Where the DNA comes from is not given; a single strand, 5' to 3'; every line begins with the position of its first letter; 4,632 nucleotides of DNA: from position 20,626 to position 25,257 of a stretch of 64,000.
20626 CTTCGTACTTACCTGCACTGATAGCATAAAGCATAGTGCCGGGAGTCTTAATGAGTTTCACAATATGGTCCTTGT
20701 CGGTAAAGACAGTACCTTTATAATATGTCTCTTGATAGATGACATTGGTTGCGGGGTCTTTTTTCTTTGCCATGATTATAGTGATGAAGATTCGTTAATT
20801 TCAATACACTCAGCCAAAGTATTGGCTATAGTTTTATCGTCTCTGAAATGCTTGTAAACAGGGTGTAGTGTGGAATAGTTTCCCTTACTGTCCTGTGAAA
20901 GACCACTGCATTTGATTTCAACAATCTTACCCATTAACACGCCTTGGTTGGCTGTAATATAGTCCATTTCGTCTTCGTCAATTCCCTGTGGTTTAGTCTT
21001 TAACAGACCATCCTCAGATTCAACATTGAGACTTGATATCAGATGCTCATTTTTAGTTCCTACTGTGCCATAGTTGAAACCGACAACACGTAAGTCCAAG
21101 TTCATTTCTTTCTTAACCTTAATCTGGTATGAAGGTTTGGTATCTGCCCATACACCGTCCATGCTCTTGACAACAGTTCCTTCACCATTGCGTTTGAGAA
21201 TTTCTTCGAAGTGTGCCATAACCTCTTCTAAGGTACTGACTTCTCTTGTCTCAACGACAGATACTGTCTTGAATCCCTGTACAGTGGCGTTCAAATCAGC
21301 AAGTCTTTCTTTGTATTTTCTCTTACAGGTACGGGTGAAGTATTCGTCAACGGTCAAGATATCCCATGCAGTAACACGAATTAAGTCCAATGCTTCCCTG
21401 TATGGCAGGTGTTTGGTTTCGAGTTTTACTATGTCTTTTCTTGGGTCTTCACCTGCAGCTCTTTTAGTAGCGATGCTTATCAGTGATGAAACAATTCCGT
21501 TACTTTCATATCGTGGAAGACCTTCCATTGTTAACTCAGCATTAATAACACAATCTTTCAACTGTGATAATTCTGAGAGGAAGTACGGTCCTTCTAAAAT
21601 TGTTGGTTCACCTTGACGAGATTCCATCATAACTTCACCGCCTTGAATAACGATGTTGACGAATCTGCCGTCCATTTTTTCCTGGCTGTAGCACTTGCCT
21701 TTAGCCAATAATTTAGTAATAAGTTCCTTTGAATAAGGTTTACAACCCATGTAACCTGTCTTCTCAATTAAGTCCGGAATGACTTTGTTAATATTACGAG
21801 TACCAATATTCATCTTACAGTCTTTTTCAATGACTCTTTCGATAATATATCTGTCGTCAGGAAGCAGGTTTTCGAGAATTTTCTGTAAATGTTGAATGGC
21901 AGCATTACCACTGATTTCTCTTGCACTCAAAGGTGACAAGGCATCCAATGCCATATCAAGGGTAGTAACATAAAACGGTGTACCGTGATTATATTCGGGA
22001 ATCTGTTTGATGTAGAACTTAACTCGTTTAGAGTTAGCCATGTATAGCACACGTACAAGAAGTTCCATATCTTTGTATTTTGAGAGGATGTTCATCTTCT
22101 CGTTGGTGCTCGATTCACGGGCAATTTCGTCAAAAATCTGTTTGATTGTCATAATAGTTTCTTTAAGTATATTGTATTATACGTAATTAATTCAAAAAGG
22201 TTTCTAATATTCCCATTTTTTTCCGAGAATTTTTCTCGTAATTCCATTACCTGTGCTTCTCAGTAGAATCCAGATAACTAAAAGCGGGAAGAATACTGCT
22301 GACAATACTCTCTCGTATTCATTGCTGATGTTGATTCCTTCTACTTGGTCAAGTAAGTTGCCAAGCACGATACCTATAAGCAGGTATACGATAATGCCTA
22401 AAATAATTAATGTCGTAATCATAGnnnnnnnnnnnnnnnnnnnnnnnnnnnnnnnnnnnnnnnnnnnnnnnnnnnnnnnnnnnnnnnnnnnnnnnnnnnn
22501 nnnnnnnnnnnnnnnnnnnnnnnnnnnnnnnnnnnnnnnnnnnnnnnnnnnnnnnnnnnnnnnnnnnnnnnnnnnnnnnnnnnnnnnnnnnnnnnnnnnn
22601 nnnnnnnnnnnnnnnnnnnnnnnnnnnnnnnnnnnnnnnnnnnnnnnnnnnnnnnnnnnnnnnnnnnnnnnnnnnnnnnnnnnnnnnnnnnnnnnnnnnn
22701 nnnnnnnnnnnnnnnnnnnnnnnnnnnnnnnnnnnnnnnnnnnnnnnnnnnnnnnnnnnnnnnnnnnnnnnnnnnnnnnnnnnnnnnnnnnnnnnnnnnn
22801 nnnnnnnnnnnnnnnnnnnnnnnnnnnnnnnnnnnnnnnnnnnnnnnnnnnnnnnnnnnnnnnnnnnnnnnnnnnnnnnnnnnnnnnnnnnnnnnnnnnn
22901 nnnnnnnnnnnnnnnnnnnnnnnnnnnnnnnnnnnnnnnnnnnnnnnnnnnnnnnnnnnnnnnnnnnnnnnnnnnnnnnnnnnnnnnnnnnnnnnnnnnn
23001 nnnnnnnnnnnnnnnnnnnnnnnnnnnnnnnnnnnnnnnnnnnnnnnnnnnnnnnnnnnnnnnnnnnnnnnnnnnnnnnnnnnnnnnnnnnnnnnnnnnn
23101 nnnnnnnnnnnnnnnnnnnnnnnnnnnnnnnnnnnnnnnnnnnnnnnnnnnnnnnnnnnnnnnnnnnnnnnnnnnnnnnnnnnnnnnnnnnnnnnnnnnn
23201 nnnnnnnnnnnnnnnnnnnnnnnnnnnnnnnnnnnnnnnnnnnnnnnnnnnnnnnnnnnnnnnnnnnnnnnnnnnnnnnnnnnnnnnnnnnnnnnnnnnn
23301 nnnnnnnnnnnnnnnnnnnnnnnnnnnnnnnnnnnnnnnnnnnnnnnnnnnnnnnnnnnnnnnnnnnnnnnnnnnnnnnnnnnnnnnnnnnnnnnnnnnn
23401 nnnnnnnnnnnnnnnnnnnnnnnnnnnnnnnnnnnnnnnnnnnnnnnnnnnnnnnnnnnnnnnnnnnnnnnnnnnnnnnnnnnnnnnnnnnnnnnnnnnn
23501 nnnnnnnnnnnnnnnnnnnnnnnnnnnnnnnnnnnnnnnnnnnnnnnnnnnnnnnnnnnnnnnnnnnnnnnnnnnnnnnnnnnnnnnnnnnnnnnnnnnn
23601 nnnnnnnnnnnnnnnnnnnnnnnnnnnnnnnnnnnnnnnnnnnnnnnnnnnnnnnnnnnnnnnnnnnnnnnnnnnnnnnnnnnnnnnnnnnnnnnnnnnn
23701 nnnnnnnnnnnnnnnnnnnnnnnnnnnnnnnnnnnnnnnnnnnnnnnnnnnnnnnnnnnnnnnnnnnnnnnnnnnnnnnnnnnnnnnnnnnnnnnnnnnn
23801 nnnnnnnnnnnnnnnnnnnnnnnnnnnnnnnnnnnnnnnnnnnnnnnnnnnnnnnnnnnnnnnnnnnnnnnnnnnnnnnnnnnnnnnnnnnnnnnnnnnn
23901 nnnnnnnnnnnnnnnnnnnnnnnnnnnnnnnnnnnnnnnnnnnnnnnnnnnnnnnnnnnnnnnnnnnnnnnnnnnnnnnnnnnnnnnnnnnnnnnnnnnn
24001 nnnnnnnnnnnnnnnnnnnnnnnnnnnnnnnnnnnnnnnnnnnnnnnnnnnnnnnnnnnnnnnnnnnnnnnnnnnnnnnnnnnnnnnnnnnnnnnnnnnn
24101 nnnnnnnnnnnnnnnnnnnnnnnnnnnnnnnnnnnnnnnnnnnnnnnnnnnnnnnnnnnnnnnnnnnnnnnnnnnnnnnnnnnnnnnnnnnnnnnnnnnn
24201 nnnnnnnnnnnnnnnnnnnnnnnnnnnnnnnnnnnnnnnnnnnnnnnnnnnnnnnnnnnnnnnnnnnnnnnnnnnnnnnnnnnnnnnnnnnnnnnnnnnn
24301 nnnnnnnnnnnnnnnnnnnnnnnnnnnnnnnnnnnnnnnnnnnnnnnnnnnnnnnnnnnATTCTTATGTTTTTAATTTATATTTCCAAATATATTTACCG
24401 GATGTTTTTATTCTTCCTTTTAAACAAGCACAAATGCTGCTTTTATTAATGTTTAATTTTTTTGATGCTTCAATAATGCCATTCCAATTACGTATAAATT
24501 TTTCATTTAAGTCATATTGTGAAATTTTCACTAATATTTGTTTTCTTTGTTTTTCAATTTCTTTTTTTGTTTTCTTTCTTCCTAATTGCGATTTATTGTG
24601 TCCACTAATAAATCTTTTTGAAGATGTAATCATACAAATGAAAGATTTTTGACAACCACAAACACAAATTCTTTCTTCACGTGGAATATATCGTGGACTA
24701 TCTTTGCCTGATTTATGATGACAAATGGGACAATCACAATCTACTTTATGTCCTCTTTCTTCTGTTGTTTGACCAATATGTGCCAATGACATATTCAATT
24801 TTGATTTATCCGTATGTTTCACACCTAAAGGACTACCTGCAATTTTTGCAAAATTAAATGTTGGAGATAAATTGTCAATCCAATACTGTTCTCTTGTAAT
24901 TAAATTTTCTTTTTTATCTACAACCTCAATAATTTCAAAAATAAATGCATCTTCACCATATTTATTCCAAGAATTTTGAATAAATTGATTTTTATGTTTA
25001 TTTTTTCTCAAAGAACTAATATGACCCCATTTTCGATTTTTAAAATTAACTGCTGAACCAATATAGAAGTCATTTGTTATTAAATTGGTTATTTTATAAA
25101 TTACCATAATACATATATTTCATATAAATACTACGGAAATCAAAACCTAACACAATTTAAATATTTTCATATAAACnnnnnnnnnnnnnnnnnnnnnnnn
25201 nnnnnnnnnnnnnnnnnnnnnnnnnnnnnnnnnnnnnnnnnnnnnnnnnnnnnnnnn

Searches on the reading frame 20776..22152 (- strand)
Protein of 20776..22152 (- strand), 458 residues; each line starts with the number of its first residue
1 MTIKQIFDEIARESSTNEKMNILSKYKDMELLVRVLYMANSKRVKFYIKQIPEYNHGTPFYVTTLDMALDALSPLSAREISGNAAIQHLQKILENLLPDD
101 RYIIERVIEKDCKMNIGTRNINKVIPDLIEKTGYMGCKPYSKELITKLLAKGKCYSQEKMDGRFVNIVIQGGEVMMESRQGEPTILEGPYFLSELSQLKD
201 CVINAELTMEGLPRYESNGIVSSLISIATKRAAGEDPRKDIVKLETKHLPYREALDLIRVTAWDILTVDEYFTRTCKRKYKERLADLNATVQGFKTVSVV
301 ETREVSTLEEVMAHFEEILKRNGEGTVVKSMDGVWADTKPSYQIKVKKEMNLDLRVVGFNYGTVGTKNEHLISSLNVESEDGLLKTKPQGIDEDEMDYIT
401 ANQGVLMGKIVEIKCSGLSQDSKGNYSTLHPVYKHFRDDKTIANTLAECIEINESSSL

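Call 8: search_protein_families(library=phrogs, proteins=[window:20776-22152:-], max_evalue=0.00001)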
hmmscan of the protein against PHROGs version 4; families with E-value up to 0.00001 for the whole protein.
window:20776-22152:- (458 aa): 2 families
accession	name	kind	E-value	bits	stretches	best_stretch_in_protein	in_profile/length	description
phrog_114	-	DNA, RNA and nucleotide metabolism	3.8e-104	350.5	1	1-455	89-516/634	ATP-dependent DNA ligase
phrog_30362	-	DNA, RNA and nucleotide metabolism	6e-06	27.3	0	323-439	16-136/144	DNA ligase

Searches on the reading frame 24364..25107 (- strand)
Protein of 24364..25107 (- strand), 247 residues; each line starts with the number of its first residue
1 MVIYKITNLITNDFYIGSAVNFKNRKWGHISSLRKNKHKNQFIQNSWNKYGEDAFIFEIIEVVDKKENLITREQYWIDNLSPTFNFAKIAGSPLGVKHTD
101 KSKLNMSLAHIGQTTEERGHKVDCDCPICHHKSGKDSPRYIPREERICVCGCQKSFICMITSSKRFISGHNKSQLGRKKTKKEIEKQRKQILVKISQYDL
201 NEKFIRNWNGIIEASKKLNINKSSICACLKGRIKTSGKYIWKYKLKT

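Call 77: search_protein_families(library=ncbifam, proteins=[window:24364-25107:-], max_evalue=0.001)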
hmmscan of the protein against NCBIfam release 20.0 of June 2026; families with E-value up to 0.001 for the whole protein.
window:24364-25107:- (247 aa): 1 family
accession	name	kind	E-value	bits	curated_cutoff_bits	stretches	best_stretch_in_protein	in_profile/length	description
TIGR01453.1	grpIintron_endo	subfamily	1.9e-34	119.6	56.05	1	3-236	4-208/215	group I intron endonuclease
